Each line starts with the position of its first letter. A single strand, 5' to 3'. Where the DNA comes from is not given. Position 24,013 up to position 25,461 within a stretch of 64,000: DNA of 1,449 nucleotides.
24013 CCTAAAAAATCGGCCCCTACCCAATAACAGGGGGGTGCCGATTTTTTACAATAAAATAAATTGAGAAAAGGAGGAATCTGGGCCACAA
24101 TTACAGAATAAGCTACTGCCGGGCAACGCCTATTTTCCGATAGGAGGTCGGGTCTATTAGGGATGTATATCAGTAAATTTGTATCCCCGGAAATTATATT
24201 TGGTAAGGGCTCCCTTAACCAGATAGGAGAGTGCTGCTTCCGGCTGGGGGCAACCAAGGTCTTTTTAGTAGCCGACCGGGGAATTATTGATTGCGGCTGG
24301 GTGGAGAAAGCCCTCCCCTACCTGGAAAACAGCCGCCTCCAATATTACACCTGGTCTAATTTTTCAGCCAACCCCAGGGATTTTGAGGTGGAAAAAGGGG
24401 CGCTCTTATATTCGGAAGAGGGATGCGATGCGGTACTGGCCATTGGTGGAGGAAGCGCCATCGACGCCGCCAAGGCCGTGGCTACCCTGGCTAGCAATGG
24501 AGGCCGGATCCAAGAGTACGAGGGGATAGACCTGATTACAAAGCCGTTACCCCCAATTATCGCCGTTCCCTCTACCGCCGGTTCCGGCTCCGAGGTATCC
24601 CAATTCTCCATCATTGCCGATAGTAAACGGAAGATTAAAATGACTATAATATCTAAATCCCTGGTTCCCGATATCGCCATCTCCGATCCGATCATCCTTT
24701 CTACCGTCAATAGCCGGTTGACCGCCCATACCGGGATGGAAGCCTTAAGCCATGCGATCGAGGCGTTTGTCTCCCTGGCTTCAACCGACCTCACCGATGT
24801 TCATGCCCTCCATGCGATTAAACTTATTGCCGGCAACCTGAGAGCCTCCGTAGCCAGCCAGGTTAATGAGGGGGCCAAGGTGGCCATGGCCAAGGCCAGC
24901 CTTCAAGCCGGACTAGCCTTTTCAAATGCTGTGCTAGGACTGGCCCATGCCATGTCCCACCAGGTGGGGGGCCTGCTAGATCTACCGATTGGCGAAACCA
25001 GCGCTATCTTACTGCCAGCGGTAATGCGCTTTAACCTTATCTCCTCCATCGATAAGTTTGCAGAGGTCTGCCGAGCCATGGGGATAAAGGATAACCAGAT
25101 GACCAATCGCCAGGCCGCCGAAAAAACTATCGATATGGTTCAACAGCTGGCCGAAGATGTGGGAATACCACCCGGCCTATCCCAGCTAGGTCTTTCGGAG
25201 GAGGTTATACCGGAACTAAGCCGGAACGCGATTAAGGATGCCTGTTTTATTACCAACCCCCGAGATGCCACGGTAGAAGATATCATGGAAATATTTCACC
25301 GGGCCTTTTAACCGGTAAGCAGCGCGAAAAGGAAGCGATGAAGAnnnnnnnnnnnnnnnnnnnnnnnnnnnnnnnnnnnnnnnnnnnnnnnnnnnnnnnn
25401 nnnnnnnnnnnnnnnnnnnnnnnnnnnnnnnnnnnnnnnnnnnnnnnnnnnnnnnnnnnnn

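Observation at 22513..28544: Sigma-54 promoter drives the Cys4-FNT unit, in a locus with a cytoplasmic GAF-PAS kinase and an NtrC-type activator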

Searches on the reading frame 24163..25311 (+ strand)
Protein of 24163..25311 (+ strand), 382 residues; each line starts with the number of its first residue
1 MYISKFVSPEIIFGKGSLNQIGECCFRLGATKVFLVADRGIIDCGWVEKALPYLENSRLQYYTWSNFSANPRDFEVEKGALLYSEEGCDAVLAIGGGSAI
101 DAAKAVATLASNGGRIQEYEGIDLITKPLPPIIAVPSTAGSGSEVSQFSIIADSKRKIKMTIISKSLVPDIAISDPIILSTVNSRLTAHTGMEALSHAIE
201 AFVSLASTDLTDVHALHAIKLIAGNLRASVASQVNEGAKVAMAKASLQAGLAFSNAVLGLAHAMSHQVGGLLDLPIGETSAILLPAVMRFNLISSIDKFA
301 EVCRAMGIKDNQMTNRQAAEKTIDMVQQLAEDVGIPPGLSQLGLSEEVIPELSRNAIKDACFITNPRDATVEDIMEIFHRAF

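Call 4: search_protein_families(library=pfam, proteins=[window:24163-25311:+], max_evalue=0.01)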
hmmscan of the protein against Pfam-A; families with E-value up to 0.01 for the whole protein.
window:24163-25311:+ (382 aa): 3 families
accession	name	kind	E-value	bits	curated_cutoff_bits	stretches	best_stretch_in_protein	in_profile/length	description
PF25137.1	ADH_Fe_C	-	6.1e-57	192.9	27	1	187-382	1-194/194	Fe-containing alcohol dehydrogenase family, C-terminal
PF00465.25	Fe-ADH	-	4.1e-50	170.1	31.3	1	9-176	2-168/168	Iron-containing alcohol dehydrogenase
PF13685.12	Fe-ADH_2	-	5.6e-09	36.6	28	1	13-109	2-96/149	Iron-containing alcohol dehydrogenase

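Call 16: search_protein_families(library=ncbifam, proteins=[window:24163-25311:+], max_evalue=0.001)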
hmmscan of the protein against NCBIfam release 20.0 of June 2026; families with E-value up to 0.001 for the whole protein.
window:24163-25311:+ (382 aa): 17 families
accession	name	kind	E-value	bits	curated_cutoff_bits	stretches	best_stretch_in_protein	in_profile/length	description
NF041833.1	Fe_ADH_ErcA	equivalog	3.3e-140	467.5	550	1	3-382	3-382/382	alcohol dehydrogenase-like regulatory protein ErcA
TIGR02638.1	lactal_redase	equivalog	4.7e-102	341.6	523.15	1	12-378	11-379/379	lactaldehyde reductase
NF007911.0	PRK10624.1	equivalog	1.7e-93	313.6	537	1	12-382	12-382/382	lactaldehyde reductase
NF007363.0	PRK09860.1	equivalog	4.6e-93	312.4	581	1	4-381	4-382/383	L-threonine dehydrogenase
NF053866.1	CholDhdGbsBBac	equivalog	7.8e-93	311.2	550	1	10-382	17-391/392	choline dehydrogenase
NF058672.1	4HyButDHCUPNE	equivalog_domain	8.2e-78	262.2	500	1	10-381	9-377/378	4-hydroxybutyrate dehydrogenase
NF010378.0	PRK13805.1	equivalog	1.4e-74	251.4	951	1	9-382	463-864/872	bifunctional acetaldehyde-CoA/alcohol dehydrogenase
NF050025.1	SulfAcetaldRedSarD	equivalog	1.2e-70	238.4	700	1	10-382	10-385/385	sulfoacetaldehyde reductase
NF011998.0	PRK15454.1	equivalog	6e-66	222.8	556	1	7-379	26-392/395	ethanolamine utilization ethanol dehydrogenase EutG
TIGR04266.1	NDMA_methanol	equivalog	1.6e-57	195.2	625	1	9-342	17-354/420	NDMA-dependent methanol dehydrogenase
TIGR03405.1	Phn_Fe-ADH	equivalog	2.1e-45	155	423.7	1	12-331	8-328/355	iron-containing alcohol dehydrogenase PsrA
NF041822.1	daptide_DH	equivalog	5.8e-17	61.6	300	1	84-224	51-198/363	daptide-type RiPP biosynthesis dehydogenase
NF011717.0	PRK15138.1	equivalog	2e-16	60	645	1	10-379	11-384/387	alcohol dehydrogenase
NF006941.0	PRK09423.1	subfamily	1.9e-15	56.6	336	1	11-211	11-189/367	glycerol dehydrogenase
NF047954.1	PrpdilGlycDhGldA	equivalog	6.2e-10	38.8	700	1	11-208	11-186/365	bifunctional L-1,2-propanediol dehydrogenase/glycerol dehydrogenase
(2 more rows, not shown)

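Call 18: search_solved_structures(query=window:24163-25311:+, max_evalue=1e-20)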
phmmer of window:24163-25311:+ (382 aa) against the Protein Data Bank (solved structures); distinct sequences matched with E-value up to 1e-20: 31.
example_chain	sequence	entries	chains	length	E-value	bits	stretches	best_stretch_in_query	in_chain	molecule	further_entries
8zrl_A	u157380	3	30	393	1.5e-96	326.8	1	6-381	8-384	NAD-dependent methanol dehydrogenase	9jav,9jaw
3bfj_A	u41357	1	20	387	6.5e-90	305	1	9-382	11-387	1,3-propanediol oxidoreductase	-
8zwd_B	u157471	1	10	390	4.7e-84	285.8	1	4-381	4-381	NAD(P)-dependent methanol dehydrogenase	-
4fr2_A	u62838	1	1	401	1.5e-80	274.3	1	6-382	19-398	1,3-propanediol dehydrogenase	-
3owo_A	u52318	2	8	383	1.9e-77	264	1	13-382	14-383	Alcohol dehydrogenase 2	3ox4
1rrm_A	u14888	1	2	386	4.8e-72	246.3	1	11-381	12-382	Lactaldehyde reductase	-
2bi4_A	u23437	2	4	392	5e-72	246.2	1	11-381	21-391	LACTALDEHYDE REDUCTASE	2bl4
5br4_A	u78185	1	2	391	9.4e-72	245.3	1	11-381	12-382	Lactaldehyde reductase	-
7qlq_AAA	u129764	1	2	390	1.3e-71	244.8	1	11-381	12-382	Lactaldehyde reductase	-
7qlg_AAA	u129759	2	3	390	3.4e-71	243.5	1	11-381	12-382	Lactaldehyde reductase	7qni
7qls_AAA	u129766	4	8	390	3.4e-71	243.4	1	11-381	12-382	Lactaldehyde reductase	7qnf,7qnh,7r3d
7qnj_AAA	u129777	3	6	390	3.5e-71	243.4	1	11-381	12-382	Lactaldehyde reductase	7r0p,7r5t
9ldl_C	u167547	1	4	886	5e-56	193.6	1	9-381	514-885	Aldehyde dehydrogenase family protein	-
3zdr_A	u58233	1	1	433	4.1e-52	180.7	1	7-382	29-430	ALCOHOL DEHYDROGENASE DOMAIN OF THE BIFUNCTIONAL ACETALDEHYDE DEHYDROGENASE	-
5yvm_A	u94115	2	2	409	5.4e-48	167.2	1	7-381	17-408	alcohol dehydrogenase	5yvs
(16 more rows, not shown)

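Call 44: find_homologous_proteins(query=window:24163-25311:+)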
Query window:24163-25311:+ (382 aa): 5009 proteins with E <= 0.001 among 8000 candidates; the best 120 are listed.
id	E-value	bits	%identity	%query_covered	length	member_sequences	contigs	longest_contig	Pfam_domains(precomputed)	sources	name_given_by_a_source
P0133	1.3e-244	829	100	100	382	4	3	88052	PF13685.13,PF25137.1,PF00465.26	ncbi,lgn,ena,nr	ncbi:MAG: iron-containing alcohol dehydrogenase [Firmicutes bacterium]|nr:iron-containing alcohol de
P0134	1.6e-220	749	97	96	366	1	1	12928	PF25137.1,PF00465.26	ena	-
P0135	2.3e-218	742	90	100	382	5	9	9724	PF13685.13,PF25137.1,PF00465.26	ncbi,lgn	-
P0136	8.9e-212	721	89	99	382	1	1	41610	PF13685.13,PF25137.1,PF00465.26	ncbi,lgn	-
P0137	1.2e-211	720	88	99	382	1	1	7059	PF13685.13,PF25137.1,PF00465.26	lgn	-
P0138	1.1e-196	671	80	100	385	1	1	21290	PF13685.13,PF25137.1,PF00465.26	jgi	jgi:1,3-propanediol dehydrogenase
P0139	1.1e-195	668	80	100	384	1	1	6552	PF13685.13,PF25137.1,PF00465.26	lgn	-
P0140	2.1e-195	667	80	100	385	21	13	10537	PF13685.13,PF25137.1,PF00465.26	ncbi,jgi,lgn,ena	-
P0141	1.2e-194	664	80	100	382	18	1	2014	PF13685.13,PF25137.1,PF00465.26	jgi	jgi:1,3-propanediol dehydrogenase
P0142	1.7e-193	661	80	100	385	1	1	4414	PF13685.13,PF25137.1,PF00465.26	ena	-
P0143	2.7e-193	660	79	100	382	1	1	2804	PF13685.13,PF25137.1,PF00465.26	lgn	-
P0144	4.0e-192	656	79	100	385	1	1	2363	PF13685.13,PF25137.1,PF00465.26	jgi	-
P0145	1.4e-190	651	76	100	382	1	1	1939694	PF13685.13,PF25137.1,PF00465.26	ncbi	-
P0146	2.8e-190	650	78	100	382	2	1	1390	PF13685.13,PF25137.1,PF00465.26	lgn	-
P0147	5.7e-190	649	77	100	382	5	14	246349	PF13685.13,PF25137.1,PF00465.26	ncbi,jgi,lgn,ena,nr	ncbi:MAG TPA: iron-containing alcohol dehydrogenase [Bacillota bacterium]|jgi:1,3-propanediol dehydr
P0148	1.1e-189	648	77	100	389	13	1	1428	PF13685.13,PF25137.1,PF00465.26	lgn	-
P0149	5.9e-189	646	76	100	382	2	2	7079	PF13685.13,PF25137.1,PF00465.26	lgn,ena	-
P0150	8.2e-188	642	77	100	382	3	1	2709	PF13685.13,PF25137.1,PF00465.26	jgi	jgi:alcohol dehydrogenase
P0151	3.2e-187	640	76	100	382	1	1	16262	PF13685.13,PF25137.1,PF00465.26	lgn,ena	-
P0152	4.3e-187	640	76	100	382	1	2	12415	PF13685.13,PF25137.1,PF00465.26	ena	-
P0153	5.3e-187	639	76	100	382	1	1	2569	PF13685.13,PF25137.1,PF00465.26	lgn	-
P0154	2.5e-186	637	76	100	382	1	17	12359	PF13685.13,PF25137.1,PF00465.26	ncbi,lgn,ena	-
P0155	4.0e-186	636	75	100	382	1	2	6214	PF13685.13,PF25137.1,PF00465.26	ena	-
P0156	9.2e-186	635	75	100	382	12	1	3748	PF13685.13,PF25137.1,PF00465.26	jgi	-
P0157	1.6e-185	634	75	100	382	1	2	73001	PF13685.13,PF25137.1,PF00465.26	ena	-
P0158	1.7e-185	634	75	100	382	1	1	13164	PF13685.13,PF25137.1,PF00465.26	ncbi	-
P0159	2.6e-185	634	75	100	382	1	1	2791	PF13685.13,PF25137.1,PF00465.26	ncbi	-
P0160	3.0e-185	633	74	100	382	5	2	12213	PF13685.13,PF25137.1,PF00465.26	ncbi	-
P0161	3.1e-185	633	75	100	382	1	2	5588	PF13685.13,PF25137.1,PF00465.26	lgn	-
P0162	3.6e-185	633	75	100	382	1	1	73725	PF13685.13,PF25137.1,PF00465.26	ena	-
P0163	6.0e-185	632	76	100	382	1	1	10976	PF13685.13,PF25137.1,PF00465.26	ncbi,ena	-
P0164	6.6e-185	632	74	100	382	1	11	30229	PF13685.13,PF25137.1,PF00465.26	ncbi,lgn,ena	-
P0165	7.8e-185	632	75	100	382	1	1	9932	PF13685.13,PF25137.1,PF00465.26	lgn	-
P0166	8.1e-185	632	75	100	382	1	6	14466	PF13685.13,PF25137.1,PF00465.26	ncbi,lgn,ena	-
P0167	9.9e-185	632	75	100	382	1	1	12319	PF13685.13,PF25137.1,PF00465.26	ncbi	-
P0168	1.5e-184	631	74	100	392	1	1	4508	PF13685.13,PF25137.1,PF00465.26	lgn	-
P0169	1.6e-184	631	75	100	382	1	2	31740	PF13685.13,PF25137.1,PF00465.26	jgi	jgi:alcohol dehydrogenase class IV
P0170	2.4e-184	630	76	100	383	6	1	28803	PF13685.13,PF25137.1,PF00465.26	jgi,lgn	-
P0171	2.8e-184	630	75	100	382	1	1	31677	PF13685.13,PF25137.1,PF00465.26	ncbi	-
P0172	2.9e-184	630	74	100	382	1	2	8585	PF13685.13,PF25137.1,PF00465.26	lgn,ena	-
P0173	5.0e-184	629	73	100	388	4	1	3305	PF13685.13,PF25137.1,PF00465.26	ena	-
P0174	5.9e-184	629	74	100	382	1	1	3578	PF13685.13,PF25137.1,PF00465.26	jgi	-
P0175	6.0e-184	629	74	100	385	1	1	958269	PF13685.13,PF25137.1,PF00465.26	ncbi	ncbi:MAG: iron-containing alcohol dehydrogenase [Dethiobacteria bacterium]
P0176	6.3e-184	629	74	100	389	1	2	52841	PF13685.13,PF25137.1,PF00465.26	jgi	jgi:alcohol dehydrogenase class IV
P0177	6.5e-184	629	74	100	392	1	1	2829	PF13685.13,PF25137.1,PF00465.26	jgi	jgi:alcohol dehydrogenase class IV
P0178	7.3e-184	629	74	100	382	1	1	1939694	PF13685.13,PF25137.1,PF00465.26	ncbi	-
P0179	7.5e-184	629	74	100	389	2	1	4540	PF13685.13,PF25137.1,PF00465.26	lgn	-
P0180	7.7e-184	629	75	100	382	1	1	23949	PF13685.13,PF25137.1,PF00465.26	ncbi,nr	ncbi:MAG TPA: iron-containing alcohol dehydrogenase [Oscillospiraceae bacterium]|nr:iron-containing 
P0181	1.6e-183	628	74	100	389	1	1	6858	PF13685.13,PF25137.1,PF00465.26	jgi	jgi:alcohol dehydrogenase class IV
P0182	5.4e-183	626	74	100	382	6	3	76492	PF13685.13,PF25137.1,PF00465.26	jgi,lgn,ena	jgi:alcohol dehydrogenase class IV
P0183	8.5e-183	625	74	100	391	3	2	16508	PF13685.13,PF25137.1,PF00465.26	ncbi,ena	-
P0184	9.9e-183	625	74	100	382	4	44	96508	PF13685.13,PF25137.1,PF00465.26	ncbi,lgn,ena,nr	ncbi:MAG: iron-containing alcohol dehydrogenase [Firmicutes bacterium]|nr:iron-containing alcohol de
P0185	1.6e-182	624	73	100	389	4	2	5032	PF13685.13,PF25137.1,PF00465.26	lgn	-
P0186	1.9e-182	624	73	100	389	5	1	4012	PF13685.13,PF25137.1,PF00465.26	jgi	-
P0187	2.5e-182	624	80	93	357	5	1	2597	PF13685.13,PF25137.1,PF00465.26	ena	-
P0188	1.0e-181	622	71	100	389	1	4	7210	PF13685.13,PF25137.1,PF00465.26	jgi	jgi:alcohol dehydrogenase class IV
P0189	1.1e-181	622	74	100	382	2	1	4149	PF13685.13,PF25137.1,PF00465.26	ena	-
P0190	2.0e-181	621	72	100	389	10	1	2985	PF13685.13,PF25137.1,PF00465.26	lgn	-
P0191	2.9e-181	620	72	100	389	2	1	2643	PF13685.13,PF25137.1,PF00465.26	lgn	-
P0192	6.8e-181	619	74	100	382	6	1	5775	PF13685.13,PF25137.1,PF00465.26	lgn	-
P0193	7.4e-181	619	73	100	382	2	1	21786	PF13685.13,PF25137.1,PF00465.26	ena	-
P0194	8.0e-181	619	72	100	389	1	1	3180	PF13685.13,PF25137.1,PF00465.26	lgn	-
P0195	8.9e-181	619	72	100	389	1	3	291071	PF13685.13,PF25137.1,PF00465.26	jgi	jgi:alcohol dehydrogenase class IV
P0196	1.4e-180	618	71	100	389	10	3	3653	PF13685.13,PF25137.1,PF00465.26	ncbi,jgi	jgi:alcohol dehydrogenase class IV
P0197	1.6e-180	618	72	100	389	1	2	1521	PF13685.13,PF25137.1,PF00465.26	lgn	-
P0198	2.0e-180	618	72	100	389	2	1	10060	PF13685.13,PF25137.1,PF00465.26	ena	-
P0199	2.8e-180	617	71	100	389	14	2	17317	PF13685.13,PF25137.1,PF00465.26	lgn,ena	-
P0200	3.6e-180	617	74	98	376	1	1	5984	PF13685.13,PF25137.1,PF00465.26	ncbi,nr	ncbi:MAG TPA: iron-containing alcohol dehydrogenase [Firmicutes bacterium]|nr:iron-containing alcoho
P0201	9.2e-180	615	71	100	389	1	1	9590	PF13685.13,PF25137.1,PF00465.26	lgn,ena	-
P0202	1.1e-179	615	72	100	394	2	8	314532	PF13685.13,PF25137.1,PF00465.26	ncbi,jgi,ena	jgi:1,3-propanediol dehydrogenase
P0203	1.2e-179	615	71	100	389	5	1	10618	PF13685.13,PF25137.1,PF00465.26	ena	-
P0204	2.8e-179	614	71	100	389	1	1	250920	PF13685.13,PF25137.1,PF00465.26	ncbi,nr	ncbi:MAG: iron-containing alcohol dehydrogenase [Bacillota bacterium]|nr:iron-containing alcohol deh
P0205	3.1e-179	614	71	100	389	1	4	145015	PF13685.13,PF25137.1,PF00465.26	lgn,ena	-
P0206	5.2e-179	613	72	100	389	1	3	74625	PF13685.13,PF25137.1,PF00465.26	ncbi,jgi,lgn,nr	ncbi:MAG: iron-containing alcohol dehydrogenase [Dethiobacteria bacterium]|nr:iron-containing alcoho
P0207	9.8e-179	612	71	100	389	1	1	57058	PF13685.13,PF25137.1,PF00465.26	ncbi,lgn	-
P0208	1.1e-178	612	73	100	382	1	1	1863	PF13685.13,PF25137.1,PF00465.26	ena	-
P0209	2.4e-178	611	71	100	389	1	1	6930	PF13685.13,PF25137.1,PF00465.26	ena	-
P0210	6.9e-178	609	70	100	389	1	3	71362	PF13685.13,PF25137.1,PF00465.26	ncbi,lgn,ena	-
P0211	1.2e-177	608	72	100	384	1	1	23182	PF13685.13,PF25137.1,PF00465.26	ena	-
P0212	5.7e-177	606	71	100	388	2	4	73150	PF13685.13,PF25137.1,PF00465.26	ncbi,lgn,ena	-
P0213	6.8e-177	606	71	100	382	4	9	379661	PF13685.13,PF25137.1,PF00465.26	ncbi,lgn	ncbi:MAG: iron-containing alcohol dehydrogenase [Dethiobacteria bacterium]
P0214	3.0e-176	604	70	100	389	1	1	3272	PF13685.13,PF25137.1,PF00465.26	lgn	-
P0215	4.9e-176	603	70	100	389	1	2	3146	PF13685.13,PF25137.1,PF00465.26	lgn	-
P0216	8.0e-176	602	72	100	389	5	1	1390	PF13685.13,PF25137.1,PF00465.26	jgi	jgi:alcohol dehydrogenase class IV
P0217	2.0e-175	601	70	100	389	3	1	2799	PF13685.13,PF25137.1,PF00465.26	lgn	-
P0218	5.8e-175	600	72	100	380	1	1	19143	PF13685.13,PF25137.1,PF00465.26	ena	-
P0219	9.5e-175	599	70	100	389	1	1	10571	PF13685.13,PF25137.1,PF00465.26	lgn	-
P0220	1.2e-174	599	70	100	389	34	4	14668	PF13685.13,PF25137.1,PF00465.26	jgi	jgi:alcohol dehydrogenase class IV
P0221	1.5e-174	598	70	100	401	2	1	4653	PF13685.13,PF25137.1,PF00465.26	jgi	jgi:alcohol dehydrogenase class IV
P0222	8.7e-174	596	70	100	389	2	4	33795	PF13685.13,PF25137.1,PF00465.26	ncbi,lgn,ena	-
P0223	9.1e-174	596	69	100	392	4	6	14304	PF13685.13,PF25137.1,PF00465.26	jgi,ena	-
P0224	1.7e-173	595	72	99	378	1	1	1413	PF13685.13,PF25137.1,PF00465.26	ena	-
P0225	2.4e-173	594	70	100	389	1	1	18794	PF13685.13,PF25137.1,PF00465.26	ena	-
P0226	4.4e-172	590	69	100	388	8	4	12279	PF13685.13,PF25137.1,PF00465.26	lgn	-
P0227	1.0e-159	549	65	100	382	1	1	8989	PF13685.13,PF25137.1,PF00465.26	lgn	-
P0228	2.2e-158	545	65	99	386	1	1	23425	PF13685.13,PF25137.1,PF00465.26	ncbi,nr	ncbi:MAG: iron-containing alcohol dehydrogenase [Acetobacteraceae bacterium]|nr:iron-containing alco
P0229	3.7e-158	544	65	100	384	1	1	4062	PF13685.13,PF25137.1,PF00465.26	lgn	-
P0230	1.4e-157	542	65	100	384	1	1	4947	PF13685.13,PF25137.1,PF00465.26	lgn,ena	-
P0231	9.7e-157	540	65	100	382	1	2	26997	PF13685.13,PF25137.1,PF00465.26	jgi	jgi:1,3-propanediol dehydrogenase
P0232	2.7e-156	538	66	100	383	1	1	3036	PF13685.13,PF25137.1,PF00465.26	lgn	-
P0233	8.9e-156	537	66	99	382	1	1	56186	PF13685.13,PF25137.1,PF00465.26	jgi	-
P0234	1.3e-154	533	64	100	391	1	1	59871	PF13685.13,PF25137.1,PF00465.26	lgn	-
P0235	8.3e-154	530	64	100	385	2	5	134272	PF13685.13,PF25137.1,PF00465.26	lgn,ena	-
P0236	3.1e-152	525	62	100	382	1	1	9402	PF13685.13,PF25137.1,PF00465.26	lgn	-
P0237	6.5e-152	524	62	100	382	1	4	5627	PF13685.13,PF25137.1,PF00465.26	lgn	-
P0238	5.3e-150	518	62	100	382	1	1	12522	PF13685.13,PF25137.1,PF00465.26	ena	-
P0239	5.4e-150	518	62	100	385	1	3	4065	PF13685.13,PF25137.1,PF00465.26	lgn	-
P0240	2.7e-149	515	61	100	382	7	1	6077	PF13685.13,PF25137.1,PF00465.26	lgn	-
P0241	2.1e-148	512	60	100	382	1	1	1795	PF13685.13,PF25137.1,PF00465.26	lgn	-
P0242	1.5e-147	509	61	100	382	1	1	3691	PF13685.13,PF25137.1,PF00465.26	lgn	-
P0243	1.6e-147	509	62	100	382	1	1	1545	PF13685.13,PF25137.1,PF00465.26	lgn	-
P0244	1.6e-147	509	60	100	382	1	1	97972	PF13685.13,PF25137.1,PF00465.26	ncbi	-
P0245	3.5e-147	508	61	100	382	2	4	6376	PF13685.13,PF25137.1,PF00465.26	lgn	-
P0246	1.0e-146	507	63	100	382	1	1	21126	PF13685.13,PF25137.1,PF00465.26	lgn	-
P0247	2.6e-146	505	61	100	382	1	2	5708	PF13685.13,PF25137.1,PF00465.26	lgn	-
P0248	3.6e-146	505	59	100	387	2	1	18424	PF13685.13,PF25137.1,PF00465.26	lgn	-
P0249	4.4e-146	505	60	100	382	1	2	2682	PF13685.13,PF25137.1,PF00465.26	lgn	-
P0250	5.9e-146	504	61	100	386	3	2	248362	PF13685.13,PF25137.1,PF00465.26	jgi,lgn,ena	-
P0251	1.0e-145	503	60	99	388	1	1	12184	PF13685.13,PF25137.1,PF00465.26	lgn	-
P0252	1.2e-145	503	63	100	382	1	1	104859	PF13685.13,PF25137.1,PF00465.26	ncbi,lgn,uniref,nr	ncbi:iron-containing alcohol dehydrogenase [Desulfoscipio geothermicus]|uniref:1,3-propanediol dehyd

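Call 45: find_encoding_contigs(protein=P0252, flank=9000, max_places=1)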
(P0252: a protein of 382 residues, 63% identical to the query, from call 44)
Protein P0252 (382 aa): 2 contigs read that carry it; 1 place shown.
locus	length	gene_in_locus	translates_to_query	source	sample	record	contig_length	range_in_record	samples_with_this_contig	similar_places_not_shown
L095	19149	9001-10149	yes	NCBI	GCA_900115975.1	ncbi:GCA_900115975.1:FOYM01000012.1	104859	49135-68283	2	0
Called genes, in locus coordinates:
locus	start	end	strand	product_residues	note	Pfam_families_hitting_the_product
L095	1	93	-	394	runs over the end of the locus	PF00155:Aminotran_1_2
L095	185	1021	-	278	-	PF01678:DAP_epimerase, PF02567:PhzC-PhzF (weak), PF05544:Pro_racemase (weak), PF01678:DAP_epimerase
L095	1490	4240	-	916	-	PF00690:Cation_ATPase_N, PF00122:E1-E2_ATPase, PF13246:Cation_ATPase, PF12710:HAD (weak), PF00702:Hydrolase, PF00689:Cation_ATPase_C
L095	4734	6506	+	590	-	PF05833:NFACT_N, PF05670:NFACT-R_1, PF18297:NFACT-R_2 (weak)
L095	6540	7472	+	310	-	PF01557:FAA_hydrolase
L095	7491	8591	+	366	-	PF04389:Peptidase_M28 (faint), PF05343:Peptidase_M42, PF01546:Peptidase_M20 (faint)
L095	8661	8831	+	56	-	PF00269:SASP (weak)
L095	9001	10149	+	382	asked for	PF00465:Fe-ADH, PF13685:Fe-ADH_2, PF25137:ADH_Fe_C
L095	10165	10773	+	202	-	PF01590:GAF, PF13185:GAF_2, PF13492:GAF_3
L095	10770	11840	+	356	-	PF00512:HisKA, PF02518:HATPase_c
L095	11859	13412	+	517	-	PF00072:Response_reg, PF00158:Sigma54_activat, PF14532:Sigma54_activ_2, PF07724:AAA_2, PF07728:AAA_5, PF25601:AAA_lid_14, PF02954:HTH_8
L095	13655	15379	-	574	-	PF02730:AFOR_N, PF01314:AFOR_C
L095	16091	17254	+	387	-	PF00465:Fe-ADH, PF13685:Fe-ADH_2, PF25137:ADH_Fe_C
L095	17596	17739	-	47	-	-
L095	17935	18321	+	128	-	-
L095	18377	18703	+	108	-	-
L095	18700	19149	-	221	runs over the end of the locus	PF02463:SMC_N, PF00005:ABC_tran, PF05621:TniB (faint), PF13304:AAA_21 (faint)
